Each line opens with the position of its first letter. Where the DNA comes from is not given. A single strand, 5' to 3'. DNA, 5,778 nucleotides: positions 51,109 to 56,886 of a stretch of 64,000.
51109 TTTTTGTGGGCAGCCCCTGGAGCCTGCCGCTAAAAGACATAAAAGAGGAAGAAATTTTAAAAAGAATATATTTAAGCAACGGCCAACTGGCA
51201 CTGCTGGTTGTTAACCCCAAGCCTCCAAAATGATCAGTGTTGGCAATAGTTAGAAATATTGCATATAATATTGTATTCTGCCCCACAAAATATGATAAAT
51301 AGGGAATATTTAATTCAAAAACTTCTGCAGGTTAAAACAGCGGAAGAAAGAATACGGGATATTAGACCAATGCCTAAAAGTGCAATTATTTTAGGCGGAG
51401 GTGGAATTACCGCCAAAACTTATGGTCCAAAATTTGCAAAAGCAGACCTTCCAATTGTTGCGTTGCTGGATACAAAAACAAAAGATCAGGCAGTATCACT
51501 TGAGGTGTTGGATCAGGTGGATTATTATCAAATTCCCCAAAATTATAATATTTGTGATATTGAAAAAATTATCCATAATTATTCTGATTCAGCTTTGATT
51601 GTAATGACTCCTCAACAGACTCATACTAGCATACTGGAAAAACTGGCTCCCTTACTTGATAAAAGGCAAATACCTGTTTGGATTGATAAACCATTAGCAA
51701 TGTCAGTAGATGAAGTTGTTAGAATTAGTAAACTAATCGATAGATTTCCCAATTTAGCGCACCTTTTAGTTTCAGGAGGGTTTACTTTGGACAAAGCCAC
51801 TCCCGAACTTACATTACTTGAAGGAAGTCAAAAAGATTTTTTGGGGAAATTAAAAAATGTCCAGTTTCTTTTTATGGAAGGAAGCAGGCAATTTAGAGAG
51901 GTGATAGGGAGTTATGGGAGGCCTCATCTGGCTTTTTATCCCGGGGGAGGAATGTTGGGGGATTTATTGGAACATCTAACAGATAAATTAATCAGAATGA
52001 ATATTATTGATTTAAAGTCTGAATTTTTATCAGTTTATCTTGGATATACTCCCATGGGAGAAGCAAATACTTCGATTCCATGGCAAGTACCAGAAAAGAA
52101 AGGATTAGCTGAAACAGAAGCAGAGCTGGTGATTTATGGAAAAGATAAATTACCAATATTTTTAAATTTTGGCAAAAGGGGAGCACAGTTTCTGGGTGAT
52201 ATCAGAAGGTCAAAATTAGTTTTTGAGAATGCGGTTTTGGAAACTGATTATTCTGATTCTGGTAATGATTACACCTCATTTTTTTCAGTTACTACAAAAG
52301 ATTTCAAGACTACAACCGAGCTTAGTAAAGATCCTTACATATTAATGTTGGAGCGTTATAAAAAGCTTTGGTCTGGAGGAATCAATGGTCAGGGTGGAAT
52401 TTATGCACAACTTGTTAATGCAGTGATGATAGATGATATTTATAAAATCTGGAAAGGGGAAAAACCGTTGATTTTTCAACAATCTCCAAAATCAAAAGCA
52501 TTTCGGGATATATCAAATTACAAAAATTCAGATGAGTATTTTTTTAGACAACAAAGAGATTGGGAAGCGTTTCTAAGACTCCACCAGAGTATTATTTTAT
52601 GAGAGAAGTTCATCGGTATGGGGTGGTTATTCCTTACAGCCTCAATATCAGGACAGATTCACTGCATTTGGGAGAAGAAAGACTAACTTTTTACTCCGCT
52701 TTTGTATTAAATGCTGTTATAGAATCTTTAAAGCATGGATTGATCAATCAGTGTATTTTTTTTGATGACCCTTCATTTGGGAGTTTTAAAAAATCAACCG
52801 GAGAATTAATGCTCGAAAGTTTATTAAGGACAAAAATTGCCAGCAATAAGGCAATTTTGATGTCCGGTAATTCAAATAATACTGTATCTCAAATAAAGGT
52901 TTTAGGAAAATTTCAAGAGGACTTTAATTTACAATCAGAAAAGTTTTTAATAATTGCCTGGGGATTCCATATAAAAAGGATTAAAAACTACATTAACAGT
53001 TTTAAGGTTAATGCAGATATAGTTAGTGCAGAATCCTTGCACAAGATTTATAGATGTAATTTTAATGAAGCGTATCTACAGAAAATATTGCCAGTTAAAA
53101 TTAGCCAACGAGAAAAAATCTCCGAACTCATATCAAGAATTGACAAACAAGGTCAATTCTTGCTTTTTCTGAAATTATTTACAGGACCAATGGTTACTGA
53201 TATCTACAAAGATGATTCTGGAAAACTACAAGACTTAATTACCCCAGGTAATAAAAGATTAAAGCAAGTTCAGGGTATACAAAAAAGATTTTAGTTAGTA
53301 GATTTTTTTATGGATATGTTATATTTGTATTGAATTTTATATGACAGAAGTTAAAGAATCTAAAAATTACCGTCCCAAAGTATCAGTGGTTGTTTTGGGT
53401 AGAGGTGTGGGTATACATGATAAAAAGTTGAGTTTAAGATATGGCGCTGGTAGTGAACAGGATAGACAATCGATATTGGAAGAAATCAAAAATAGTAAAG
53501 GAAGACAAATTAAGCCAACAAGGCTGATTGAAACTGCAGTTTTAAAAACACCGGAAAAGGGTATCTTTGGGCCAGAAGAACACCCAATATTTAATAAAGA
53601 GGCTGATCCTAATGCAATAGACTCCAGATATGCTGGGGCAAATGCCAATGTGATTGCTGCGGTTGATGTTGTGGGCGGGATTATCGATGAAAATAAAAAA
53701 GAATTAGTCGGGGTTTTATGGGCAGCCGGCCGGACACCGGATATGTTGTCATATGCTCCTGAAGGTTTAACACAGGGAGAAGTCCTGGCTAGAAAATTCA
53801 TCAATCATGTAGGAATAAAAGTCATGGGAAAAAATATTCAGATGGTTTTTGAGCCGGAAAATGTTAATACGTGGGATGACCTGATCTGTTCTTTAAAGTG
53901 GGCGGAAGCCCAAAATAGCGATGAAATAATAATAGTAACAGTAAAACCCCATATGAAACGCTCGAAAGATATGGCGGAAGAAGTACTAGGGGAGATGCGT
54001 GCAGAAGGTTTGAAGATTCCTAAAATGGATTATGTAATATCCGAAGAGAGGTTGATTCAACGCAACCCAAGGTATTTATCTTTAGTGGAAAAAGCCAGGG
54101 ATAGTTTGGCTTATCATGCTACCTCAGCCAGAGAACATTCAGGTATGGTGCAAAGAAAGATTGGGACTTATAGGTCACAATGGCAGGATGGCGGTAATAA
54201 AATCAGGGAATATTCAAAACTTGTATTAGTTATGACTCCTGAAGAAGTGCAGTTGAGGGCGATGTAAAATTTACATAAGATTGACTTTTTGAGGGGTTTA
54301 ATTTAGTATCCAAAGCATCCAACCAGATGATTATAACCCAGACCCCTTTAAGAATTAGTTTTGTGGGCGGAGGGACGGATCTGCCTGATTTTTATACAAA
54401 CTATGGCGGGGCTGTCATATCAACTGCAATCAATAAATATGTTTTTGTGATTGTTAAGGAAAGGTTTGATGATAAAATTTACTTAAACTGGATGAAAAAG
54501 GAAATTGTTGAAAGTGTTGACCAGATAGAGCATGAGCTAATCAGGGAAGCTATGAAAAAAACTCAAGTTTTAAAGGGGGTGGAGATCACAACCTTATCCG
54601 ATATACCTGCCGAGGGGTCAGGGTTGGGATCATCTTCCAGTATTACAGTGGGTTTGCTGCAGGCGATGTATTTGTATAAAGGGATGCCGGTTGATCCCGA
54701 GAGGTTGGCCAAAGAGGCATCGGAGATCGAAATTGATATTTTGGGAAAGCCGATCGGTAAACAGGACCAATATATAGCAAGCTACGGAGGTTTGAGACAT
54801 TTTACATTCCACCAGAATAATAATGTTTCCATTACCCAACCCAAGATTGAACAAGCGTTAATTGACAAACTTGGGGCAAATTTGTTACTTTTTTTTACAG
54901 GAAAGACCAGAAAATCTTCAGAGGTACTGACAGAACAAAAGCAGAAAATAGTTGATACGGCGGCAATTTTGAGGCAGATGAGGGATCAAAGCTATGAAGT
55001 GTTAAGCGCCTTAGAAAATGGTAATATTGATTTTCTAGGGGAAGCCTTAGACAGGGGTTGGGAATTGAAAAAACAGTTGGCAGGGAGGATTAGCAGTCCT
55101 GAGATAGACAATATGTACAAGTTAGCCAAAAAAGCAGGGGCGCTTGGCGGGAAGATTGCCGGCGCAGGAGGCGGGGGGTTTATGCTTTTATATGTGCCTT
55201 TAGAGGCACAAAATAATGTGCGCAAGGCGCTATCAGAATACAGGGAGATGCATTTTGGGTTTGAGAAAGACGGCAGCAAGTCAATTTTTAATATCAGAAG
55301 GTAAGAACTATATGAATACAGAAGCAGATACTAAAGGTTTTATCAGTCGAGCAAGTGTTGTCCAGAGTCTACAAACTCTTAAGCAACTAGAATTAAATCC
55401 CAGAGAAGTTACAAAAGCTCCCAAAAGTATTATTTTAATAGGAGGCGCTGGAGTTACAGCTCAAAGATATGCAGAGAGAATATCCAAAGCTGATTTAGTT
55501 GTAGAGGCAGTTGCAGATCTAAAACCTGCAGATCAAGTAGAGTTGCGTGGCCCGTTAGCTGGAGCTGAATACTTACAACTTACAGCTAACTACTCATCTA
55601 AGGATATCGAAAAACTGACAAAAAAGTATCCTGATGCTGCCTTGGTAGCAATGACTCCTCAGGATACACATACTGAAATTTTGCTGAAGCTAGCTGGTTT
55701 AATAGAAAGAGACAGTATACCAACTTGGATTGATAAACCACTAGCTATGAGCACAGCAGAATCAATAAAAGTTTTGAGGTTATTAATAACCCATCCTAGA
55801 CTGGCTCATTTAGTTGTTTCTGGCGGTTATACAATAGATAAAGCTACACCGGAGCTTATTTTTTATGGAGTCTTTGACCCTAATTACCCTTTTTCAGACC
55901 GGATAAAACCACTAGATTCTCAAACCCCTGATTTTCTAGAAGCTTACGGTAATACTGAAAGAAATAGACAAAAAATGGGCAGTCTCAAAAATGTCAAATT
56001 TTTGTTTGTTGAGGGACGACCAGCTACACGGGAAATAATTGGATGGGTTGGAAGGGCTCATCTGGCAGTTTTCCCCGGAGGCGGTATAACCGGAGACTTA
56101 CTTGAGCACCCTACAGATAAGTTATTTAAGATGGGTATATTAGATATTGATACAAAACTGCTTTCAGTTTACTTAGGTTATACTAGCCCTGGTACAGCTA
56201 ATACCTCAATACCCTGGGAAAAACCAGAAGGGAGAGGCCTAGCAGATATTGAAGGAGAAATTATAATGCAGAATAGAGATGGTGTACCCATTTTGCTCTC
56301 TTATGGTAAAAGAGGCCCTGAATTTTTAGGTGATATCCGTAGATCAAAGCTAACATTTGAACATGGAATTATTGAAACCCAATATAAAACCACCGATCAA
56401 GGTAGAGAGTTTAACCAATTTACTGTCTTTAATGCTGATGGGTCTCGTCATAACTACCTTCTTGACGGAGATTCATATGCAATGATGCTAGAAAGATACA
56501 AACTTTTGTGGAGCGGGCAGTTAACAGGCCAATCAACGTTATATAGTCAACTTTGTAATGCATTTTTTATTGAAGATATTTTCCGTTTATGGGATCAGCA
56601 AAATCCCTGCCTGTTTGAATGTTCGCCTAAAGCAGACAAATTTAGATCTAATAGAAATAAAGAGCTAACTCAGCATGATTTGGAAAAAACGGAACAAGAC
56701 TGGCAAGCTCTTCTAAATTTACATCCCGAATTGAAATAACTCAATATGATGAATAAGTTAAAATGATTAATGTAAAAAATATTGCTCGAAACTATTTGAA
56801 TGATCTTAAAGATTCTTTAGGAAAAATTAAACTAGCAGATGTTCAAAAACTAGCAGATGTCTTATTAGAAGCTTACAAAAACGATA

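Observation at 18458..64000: Massively expanded GtrB/DPM1-like GT2 + PMT/ArnT-like GT-C module array (>=9 GT39-like paralogs, 2 YfhO-like including a GT2-YfhO fusion) in one 45-kb co-directional block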

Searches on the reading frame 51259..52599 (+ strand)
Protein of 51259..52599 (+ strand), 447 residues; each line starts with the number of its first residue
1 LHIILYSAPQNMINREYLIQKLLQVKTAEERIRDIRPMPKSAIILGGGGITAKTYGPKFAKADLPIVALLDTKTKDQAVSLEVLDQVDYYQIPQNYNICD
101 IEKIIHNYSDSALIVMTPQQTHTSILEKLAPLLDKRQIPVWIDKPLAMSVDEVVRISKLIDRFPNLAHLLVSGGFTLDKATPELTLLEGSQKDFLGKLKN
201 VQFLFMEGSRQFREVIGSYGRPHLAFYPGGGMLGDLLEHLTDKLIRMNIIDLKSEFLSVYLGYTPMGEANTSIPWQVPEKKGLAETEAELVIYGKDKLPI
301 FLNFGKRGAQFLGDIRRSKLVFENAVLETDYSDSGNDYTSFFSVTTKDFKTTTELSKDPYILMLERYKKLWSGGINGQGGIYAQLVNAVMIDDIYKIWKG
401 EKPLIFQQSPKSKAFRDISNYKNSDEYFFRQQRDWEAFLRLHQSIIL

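Call 5: search_protein_families(library=pfam, proteins=[window:51259-52599:+], max_evalue=0.01)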
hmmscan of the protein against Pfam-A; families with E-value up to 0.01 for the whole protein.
window:51259-52599:+ (447 aa): 1 family
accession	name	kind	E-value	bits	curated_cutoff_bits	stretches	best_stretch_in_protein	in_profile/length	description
PF01408.29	GFO_IDH_MocA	-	1.1e-06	29.7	24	1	43-162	4-111/120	Oxidoreductase family, NAD-binding Rossmann fold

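Call 61: search_protein_families(library=ncbifam, proteins=[window:51259-52599:+], max_evalue=0.00001)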
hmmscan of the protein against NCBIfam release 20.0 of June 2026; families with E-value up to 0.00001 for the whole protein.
window:51259-52599:+ (447 aa): 0 families

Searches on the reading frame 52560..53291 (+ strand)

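Call 5: search_protein_families(library=pfam, proteins=[window:52560-53291:+], max_evalue=0.01)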
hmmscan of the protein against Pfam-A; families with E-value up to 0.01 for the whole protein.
window:52560-53291:+ (244 aa): 1 family
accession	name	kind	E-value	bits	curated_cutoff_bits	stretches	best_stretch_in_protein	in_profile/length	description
PF02698.23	DUF218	-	0.0027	18.1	27.6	1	76-154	38-105/133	DUF218 domain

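Call 61: search_protein_families(library=ncbifam, proteins=[window:52560-53291:+], max_evalue=0.00001)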
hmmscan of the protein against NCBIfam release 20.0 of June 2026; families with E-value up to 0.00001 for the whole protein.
window:52560-53291:+ (244 aa): 0 families

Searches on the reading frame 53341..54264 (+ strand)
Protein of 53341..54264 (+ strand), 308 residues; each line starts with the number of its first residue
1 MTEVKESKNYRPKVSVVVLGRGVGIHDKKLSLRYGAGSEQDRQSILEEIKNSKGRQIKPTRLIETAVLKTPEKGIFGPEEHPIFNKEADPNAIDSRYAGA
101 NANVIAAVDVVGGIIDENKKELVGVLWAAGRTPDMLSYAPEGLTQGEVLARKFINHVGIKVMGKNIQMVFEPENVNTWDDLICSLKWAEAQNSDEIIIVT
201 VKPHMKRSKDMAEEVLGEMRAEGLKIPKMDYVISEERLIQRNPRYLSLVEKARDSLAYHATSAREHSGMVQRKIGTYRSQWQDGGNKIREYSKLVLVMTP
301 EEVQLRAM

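Call 5: search_protein_families(library=pfam, proteins=[window:53341-54264:+], max_evalue=0.01)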
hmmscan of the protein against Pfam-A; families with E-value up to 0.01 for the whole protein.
window:53341-54264:+ (308 aa): 1 family
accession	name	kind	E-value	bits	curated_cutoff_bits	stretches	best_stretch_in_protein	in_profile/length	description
PF02698.23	DUF218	-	7.4e-06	26.4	27.6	1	141-217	38-104/133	DUF218 domain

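Call 61: search_protein_families(library=ncbifam, proteins=[window:53341-54264:+], max_evalue=0.00001)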
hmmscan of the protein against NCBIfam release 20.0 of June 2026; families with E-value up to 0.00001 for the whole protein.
window:53341-54264:+ (308 aa): 0 families

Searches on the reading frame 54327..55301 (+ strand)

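Call 5: search_protein_families(library=pfam, proteins=[window:54327-55301:+], max_evalue=0.01)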
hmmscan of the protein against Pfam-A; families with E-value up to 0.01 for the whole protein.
window:54327-55301:+ (325 aa): 2 families
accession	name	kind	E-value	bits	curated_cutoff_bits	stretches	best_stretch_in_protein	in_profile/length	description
PF00288.32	GHMP_kinases_N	-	3.3e-16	59.7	22.3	1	74-155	9-87/87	GHMP kinases N terminal domain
PF08544.19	GHMP_kinases_C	-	1e-12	48.7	21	1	226-305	2-82/85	GHMP kinases C terminal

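Call 61: search_protein_families(library=ncbifam, proteins=[window:54327-55301:+], max_evalue=0.00001)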
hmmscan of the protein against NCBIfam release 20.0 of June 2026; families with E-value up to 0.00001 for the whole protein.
window:54327-55301:+ (325 aa): 13 families
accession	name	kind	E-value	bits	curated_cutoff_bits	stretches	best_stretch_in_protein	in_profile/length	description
NF049969.1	GlMnHpPKinHddA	equivalog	2.7e-54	184.9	600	1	2-319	3-335/338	D-glycero-D-manno-heptose 7-phosphate kinase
TIGR00549.1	mevalon_kin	equivalog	1.2e-29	103.6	163.05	1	26-288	15-275/276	mevalonate kinase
NF009948.0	PRK13412.1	equivalog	7.9e-26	90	721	1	83-303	725-949/974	bifunctional fucokinase/fucose-1-phosphate guanylyltransferase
NF003036.0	PRK03926.1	equivalog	1.2e-21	77.1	403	1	26-303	20-280/302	mevalonate kinase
NF003006.0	PRK03817.1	equivalog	1.6e-20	73.4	443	2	2-171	2-173/352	galactokinase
TIGR00131.1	gal_kin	equivalog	6.7e-14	51.6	226.65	1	73-178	98-203/388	galactokinase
NF003472.0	PRK05101.1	equivalog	4e-13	49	499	1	4-160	23-187/382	galactokinase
NF003705.0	PRK05322.1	equivalog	8.9e-12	44.4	385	1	7-165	25-192/388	galactokinase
NF001816.0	PRK00555.1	equivalog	2e-11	43.5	509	0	81-170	88-176/363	galactokinase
NF040957.1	Arch_PMK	equivalog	4.6e-08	32.9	500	1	26-287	18-284/316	phosphomevalonate kinase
NF002288.1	PRK01212.1-4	equivalog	4.9e-08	32.4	194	1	59-307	50-283/303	homoserine kinase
TIGR01920.1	Shik_kin_archae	equivalog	7.1e-07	28.8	126.85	1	22-158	11-142/266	shikimate kinase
TIGR00191.1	thrB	equivalog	1.3e-06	27.4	168.25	1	71-287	66-264/304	homoserine kinase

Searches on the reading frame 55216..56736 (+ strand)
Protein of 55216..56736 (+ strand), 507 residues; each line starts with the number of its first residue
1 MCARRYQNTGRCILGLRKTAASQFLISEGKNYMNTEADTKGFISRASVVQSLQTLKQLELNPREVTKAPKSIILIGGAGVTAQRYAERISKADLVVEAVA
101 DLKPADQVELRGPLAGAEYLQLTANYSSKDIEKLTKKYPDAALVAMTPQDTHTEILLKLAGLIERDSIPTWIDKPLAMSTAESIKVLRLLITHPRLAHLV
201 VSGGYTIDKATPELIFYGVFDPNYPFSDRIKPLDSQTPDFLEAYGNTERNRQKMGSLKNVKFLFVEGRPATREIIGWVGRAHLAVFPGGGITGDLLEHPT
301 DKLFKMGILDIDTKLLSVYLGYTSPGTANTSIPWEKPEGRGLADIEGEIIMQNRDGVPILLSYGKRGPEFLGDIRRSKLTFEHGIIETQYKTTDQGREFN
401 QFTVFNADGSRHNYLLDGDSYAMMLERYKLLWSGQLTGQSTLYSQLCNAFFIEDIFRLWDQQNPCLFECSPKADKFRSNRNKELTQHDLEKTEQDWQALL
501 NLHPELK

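Call 5: search_protein_families(library=pfam, proteins=[window:55216-56736:+], max_evalue=0.01)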
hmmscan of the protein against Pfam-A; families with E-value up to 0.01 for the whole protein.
window:55216-56736:+ (507 aa): 1 family
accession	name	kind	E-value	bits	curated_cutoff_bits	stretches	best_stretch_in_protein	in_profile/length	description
PF01408.29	GFO_IDH_MocA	-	0.00035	21.7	24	1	74-193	4-112/120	Oxidoreductase family, NAD-binding Rossmann fold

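Call 61: search_protein_families(library=ncbifam, proteins=[window:55216-56736:+], max_evalue=0.00001)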
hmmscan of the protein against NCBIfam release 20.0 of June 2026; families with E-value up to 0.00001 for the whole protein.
window:55216-56736:+ (507 aa): 0 families
